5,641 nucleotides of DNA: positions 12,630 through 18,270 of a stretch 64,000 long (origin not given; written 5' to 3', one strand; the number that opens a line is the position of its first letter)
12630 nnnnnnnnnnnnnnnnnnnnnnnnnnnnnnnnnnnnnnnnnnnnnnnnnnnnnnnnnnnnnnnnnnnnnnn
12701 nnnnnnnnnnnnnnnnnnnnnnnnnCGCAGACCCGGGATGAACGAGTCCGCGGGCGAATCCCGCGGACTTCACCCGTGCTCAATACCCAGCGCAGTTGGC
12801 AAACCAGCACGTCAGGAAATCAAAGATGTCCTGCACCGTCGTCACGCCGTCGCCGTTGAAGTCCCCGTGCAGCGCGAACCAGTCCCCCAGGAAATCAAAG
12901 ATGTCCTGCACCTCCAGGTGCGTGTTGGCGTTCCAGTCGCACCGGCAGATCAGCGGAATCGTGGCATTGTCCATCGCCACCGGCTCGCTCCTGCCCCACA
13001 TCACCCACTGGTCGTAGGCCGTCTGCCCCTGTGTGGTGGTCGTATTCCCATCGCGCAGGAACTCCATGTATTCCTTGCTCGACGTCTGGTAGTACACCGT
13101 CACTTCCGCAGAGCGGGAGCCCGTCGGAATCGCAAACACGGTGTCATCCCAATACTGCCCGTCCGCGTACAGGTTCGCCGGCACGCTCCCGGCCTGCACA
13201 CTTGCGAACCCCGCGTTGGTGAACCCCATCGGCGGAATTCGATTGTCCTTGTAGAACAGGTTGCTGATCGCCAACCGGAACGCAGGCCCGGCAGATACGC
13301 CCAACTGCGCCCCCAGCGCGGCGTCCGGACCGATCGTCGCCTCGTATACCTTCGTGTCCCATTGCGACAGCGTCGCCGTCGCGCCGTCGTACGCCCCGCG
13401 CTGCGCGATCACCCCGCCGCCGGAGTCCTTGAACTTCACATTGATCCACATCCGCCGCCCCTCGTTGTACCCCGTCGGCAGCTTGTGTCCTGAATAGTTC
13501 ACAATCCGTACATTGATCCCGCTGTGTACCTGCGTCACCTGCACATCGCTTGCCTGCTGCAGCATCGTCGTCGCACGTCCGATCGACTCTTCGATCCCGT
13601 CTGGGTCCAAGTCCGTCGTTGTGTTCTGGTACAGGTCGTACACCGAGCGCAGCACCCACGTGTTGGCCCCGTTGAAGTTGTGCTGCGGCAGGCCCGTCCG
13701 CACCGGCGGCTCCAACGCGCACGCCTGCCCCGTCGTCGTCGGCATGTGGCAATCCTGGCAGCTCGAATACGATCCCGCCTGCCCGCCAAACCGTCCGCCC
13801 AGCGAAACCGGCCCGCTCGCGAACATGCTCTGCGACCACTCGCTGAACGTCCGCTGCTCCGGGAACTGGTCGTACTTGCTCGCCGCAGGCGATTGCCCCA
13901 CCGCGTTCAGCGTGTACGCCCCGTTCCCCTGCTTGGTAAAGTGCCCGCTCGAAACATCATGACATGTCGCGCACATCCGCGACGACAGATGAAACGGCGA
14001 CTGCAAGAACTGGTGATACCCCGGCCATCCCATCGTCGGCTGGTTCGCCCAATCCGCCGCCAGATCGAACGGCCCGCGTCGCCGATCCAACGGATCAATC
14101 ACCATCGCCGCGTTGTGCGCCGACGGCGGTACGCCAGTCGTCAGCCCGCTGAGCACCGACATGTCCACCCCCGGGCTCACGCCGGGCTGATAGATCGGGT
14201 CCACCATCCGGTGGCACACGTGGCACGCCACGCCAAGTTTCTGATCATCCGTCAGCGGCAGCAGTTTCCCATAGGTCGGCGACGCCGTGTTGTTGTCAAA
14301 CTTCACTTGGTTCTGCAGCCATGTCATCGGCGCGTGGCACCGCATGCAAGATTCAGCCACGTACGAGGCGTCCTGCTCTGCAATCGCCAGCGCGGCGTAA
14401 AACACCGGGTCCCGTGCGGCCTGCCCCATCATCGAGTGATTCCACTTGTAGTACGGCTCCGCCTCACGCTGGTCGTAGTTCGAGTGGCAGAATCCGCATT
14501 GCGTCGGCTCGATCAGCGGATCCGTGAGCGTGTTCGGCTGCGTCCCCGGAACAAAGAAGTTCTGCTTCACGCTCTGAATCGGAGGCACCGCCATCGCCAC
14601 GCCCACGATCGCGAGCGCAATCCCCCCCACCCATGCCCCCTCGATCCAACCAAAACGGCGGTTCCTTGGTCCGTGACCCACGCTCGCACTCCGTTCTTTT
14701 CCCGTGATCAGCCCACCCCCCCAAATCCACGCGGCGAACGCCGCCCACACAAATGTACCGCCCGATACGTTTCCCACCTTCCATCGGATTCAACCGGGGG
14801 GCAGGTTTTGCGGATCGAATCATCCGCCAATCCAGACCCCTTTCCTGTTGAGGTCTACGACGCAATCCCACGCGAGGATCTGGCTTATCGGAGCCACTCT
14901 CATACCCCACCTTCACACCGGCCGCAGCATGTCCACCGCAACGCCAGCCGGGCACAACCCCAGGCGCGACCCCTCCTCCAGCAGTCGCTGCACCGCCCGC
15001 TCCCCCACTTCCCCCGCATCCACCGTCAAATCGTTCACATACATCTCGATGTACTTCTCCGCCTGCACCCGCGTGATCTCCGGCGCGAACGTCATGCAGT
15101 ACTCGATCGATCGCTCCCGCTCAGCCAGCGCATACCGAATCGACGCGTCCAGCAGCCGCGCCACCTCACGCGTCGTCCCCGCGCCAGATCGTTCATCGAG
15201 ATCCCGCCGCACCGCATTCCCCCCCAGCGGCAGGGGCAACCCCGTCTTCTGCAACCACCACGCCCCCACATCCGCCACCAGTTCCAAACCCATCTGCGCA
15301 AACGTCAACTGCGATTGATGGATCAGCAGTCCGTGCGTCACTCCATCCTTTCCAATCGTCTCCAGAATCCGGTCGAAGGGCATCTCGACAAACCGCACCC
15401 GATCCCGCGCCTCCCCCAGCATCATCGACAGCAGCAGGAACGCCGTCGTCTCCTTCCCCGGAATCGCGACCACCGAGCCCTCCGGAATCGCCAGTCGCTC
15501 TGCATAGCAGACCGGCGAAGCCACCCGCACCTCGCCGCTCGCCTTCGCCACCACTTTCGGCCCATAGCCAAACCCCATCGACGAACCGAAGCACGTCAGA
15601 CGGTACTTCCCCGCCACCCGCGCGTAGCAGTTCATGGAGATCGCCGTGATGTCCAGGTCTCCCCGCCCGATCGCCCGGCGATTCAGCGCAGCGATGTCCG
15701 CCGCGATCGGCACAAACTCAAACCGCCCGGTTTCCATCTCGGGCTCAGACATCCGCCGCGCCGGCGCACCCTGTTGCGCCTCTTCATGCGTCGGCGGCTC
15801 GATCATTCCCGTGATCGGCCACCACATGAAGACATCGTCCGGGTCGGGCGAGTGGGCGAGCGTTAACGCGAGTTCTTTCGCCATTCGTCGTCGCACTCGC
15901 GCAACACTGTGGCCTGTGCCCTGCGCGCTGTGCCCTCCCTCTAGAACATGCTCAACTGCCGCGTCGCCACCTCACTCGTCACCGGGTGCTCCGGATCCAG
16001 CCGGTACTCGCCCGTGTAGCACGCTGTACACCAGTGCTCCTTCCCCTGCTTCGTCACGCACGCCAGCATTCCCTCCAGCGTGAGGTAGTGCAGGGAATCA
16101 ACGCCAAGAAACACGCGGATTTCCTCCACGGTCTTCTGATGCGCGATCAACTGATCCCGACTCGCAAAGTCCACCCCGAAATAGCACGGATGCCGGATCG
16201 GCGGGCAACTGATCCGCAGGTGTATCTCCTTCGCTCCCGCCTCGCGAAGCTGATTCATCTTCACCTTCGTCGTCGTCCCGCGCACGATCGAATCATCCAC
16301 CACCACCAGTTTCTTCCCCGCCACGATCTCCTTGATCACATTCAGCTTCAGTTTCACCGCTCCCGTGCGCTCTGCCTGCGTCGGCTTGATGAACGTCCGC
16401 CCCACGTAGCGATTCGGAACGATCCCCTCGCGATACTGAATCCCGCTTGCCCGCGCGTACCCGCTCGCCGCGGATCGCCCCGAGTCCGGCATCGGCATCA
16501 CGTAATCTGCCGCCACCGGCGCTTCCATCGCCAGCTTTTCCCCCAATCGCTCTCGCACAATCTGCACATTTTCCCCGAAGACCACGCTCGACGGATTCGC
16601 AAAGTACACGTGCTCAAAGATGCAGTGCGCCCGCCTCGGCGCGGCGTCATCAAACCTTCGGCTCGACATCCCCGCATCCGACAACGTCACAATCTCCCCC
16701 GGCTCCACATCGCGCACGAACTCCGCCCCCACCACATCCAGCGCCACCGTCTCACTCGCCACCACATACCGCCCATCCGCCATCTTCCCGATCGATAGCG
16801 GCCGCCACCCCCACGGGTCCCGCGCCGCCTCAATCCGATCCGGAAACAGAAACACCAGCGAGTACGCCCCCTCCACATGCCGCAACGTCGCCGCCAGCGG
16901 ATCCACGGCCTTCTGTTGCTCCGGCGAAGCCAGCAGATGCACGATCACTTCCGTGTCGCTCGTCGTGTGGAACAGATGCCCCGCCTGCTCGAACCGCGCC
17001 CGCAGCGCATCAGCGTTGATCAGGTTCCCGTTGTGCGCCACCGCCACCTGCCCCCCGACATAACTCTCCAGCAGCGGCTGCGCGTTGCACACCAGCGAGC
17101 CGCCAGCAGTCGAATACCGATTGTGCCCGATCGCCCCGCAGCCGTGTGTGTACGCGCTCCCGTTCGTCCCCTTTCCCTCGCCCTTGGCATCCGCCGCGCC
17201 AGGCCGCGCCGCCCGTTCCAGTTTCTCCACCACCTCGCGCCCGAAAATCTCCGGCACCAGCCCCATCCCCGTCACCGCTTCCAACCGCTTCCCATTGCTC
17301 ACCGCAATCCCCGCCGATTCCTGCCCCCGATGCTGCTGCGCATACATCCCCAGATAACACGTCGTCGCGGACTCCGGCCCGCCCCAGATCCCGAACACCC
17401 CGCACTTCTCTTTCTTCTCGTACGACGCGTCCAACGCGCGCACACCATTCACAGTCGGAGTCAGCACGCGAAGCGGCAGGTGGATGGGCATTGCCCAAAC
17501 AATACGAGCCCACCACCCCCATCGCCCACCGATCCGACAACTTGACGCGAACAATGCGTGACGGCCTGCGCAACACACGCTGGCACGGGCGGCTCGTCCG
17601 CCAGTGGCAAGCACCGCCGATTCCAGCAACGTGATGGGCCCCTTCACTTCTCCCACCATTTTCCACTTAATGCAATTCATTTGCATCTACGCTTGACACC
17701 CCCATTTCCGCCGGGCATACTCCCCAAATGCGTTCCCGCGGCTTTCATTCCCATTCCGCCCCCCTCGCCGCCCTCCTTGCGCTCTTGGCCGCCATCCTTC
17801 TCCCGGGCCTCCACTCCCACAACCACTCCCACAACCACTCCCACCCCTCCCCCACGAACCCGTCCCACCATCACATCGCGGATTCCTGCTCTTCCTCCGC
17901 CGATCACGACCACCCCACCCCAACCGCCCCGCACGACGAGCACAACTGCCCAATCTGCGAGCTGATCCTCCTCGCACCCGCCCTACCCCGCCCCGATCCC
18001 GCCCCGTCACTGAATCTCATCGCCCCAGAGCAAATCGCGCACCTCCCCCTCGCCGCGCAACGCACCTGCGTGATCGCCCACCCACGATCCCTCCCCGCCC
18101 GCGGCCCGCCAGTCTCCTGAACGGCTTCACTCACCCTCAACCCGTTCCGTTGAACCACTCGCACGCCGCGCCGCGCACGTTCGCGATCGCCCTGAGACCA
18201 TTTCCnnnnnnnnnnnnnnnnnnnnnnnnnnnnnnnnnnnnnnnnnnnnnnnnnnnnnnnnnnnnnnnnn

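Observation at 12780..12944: Shared C-terminal twin-repeat dockerin-like 'GC' module on three unrelated secreted proteins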

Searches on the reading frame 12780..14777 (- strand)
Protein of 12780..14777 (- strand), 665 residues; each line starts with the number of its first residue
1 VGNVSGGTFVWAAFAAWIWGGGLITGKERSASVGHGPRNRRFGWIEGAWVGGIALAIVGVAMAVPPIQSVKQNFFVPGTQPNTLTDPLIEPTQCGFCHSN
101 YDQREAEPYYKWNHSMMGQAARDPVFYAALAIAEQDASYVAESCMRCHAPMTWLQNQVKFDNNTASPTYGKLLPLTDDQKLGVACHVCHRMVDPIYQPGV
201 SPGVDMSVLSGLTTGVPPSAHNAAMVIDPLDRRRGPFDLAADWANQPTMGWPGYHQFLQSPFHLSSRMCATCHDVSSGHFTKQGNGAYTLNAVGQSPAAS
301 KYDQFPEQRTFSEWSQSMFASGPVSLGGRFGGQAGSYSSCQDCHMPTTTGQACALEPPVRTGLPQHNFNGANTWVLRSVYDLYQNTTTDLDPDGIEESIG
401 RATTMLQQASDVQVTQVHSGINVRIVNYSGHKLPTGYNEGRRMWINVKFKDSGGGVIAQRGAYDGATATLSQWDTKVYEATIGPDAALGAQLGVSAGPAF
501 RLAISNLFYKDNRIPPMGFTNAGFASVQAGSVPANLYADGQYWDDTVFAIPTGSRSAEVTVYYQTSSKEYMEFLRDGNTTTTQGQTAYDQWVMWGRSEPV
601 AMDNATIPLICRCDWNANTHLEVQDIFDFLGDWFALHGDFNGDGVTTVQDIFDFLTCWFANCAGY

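Call 4: search_protein_families(library=ncbifam, proteins=[window:12780-14777:-], max_evalue=0.1)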
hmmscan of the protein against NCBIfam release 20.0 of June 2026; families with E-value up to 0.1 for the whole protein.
window:12780-14777:- (665 aa): 2 families
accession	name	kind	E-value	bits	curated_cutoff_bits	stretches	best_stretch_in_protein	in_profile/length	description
TIGR03153.1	cytochr_NrfH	equivalog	0.00053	20.1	134.2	1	94-192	55-136/138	cytochrome c nitrite reductase small subunit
NF041540.1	dockerin_GC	domain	0.0054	17.1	29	1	611-662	1-67/67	GC-type dockerin domain-anchored protein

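Call 5: search_protein_families(library=pfam, proteins=[window:12780-14777:-], max_evalue=0.1)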
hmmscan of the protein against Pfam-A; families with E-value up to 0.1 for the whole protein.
window:12780-14777:- (665 aa): 3 families
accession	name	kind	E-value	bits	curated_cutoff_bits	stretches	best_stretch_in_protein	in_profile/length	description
PF22113.1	Mtrc-MtrF_II-IV_dom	-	2.8e-06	27.4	30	1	91-191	81-165/176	Outer membrane cytochrome MtrC/MtrF-like, domains II/IV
PF14537.11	Cytochrom_c3_2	-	0.0013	19.6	25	0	134-191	19-66/79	Cytochrome c3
PF02085.21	Cytochrom_CIII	-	0.051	14.4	22.9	0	92-156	31-90/101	Class III cytochrome C family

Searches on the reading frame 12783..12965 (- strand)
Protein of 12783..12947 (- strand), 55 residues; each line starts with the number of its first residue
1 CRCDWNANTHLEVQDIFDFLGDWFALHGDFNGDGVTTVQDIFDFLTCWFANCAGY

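Call 7: search_protein_families(library=pfam, proteins=[window:12783-12947:-], max_evalue=10)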
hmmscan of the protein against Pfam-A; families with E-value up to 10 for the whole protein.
seq(55 aa): 1 family
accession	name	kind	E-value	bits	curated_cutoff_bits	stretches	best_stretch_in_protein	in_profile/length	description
PF20857.2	Pgp3_helical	-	0.3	11.4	27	1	36-46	28-38/39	Immunodominant antigen Pgp3, helical domain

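Call 73: predict_structure(alignment_id=A5)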
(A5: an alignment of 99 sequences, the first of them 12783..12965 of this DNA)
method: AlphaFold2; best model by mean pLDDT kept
length: 61 residues; sequences in the alignment: 99
mean_pLDDT: 91.2   pTM: 0.78
mean pLDDT of the five models: 91.2, 91.1, 90.8, 89.8, 89.7
residues with pLDDT >= 90: 50; 70-90: 4; 50-70: 6; < 50: 1
segments of 3 or more residues with pLDDT < 50: none
pLDDT, mean of each block of 10 residues (from residue 1): 73 94 99 97 98 90 57
secondary structure, 60 per line:
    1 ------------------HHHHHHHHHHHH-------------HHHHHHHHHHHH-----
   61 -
elements in order: H19-30 H44-55

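Call 75: fold_search(model_id=the predicted structure, library=pdb)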
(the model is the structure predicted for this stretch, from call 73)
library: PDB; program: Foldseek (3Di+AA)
matches with E <= 10: 5; with E <= 0.001: 0
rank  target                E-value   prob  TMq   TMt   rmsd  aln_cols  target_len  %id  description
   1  5bnt_B                3.3e+00  0.08  0.26  0.07   7.6        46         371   17  X-ray Crystal Structure of a Aspartate-semialdehyde dehydrogenase bound to NADP from Pseudomonas aeruginosa (released 2015-06-10)
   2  2jga                  4.7e+00  0.08  0.24  0.08   6.2        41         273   17  Crystal structure of human cytosolic 5'-nucleotidase III in complex with phosphate and magnesium (released 2007-04-03)
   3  6kgf_B                5.6e+00  0.20  0.40  0.40   3.9        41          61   22  Crystal structure of CaDoc0917(R16D)-CaCohA2 complex at pH 8.2 (released 2020-07-08)
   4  2ozn_B                6.3e+00  0.21  0.55  0.30   2.6        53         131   21  The Cohesin-Dockerin Complex of NagJ and NagH from Clostridium perfringens (released 2008-05-06)
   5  8zno_H                7.0e+00  0.06  0.28  0.27   7.2        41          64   20  Cryo-EM structure of Arachis hypogaea bc1 complex (released 2025-06-04)

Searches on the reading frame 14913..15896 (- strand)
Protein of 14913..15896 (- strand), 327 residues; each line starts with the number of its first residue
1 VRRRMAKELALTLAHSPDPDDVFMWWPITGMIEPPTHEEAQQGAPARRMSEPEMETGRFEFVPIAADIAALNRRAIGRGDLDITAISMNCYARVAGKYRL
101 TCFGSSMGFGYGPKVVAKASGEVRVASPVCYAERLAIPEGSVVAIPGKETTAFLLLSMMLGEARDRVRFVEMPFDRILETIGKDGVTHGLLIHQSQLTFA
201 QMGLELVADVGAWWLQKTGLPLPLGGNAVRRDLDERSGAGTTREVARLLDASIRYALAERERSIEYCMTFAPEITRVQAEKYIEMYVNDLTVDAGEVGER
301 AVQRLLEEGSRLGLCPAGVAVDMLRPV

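Call 35: search_protein_families(library=pfam, proteins=[window:14913-15896:-], max_evalue=0.001)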
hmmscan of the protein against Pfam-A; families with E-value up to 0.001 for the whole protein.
window:14913-15896:- (327 aa): 1 family
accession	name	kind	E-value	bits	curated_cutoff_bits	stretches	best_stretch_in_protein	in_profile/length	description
PF02621.19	VitK2_biosynth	-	3.7e-55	187.6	26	1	11-308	1-249/252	Menaquinone biosynthesis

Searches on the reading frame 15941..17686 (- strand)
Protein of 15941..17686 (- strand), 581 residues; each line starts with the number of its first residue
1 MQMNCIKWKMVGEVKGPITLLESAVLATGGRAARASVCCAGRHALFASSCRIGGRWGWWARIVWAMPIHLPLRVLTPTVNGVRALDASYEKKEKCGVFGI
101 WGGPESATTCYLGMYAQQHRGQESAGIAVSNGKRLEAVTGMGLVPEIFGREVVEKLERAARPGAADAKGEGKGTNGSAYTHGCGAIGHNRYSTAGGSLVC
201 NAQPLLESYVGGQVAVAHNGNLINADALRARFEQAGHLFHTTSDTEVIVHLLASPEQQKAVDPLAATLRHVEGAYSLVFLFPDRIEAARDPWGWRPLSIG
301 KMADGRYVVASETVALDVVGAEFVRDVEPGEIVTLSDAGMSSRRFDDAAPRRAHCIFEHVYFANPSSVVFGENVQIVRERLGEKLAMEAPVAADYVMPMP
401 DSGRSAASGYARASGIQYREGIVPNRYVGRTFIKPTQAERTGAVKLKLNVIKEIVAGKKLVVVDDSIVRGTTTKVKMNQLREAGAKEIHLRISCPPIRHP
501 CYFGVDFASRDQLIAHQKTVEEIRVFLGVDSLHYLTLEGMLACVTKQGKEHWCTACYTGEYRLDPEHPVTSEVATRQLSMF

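Call 35: search_protein_families(library=pfam, proteins=[window:15941-17686:-], max_evalue=0.001)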
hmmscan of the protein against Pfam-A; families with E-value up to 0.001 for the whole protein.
window:15941-17686:- (581 aa): 3 families
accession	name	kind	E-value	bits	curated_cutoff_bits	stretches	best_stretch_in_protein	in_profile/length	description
PF13537.11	GATase_7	-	1.9e-19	70.3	25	1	199-316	10-121/123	Glutamine amidotransferase domain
PF13522.11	GATase_6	-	8.6e-18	65.1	27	1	180-312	8-130/130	Glutamine amidotransferase domain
PF00156.33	Pribosyltran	-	0.00024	20.9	26.3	1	441-493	66-123/158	Phosphoribosyl transferase domain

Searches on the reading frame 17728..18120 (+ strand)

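Call 35: search_protein_families(library=pfam, proteins=[window:17728-18120:+], max_evalue=0.001)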
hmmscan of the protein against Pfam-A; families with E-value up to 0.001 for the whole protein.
window:17728-18120:+ (130 aa): 1 family
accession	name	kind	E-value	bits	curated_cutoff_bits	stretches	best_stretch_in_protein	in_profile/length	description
PF11162.13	DUF2946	-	1.2e-05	26.5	23.7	1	14-128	3-117/117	Protein of unknown function (DUF2946)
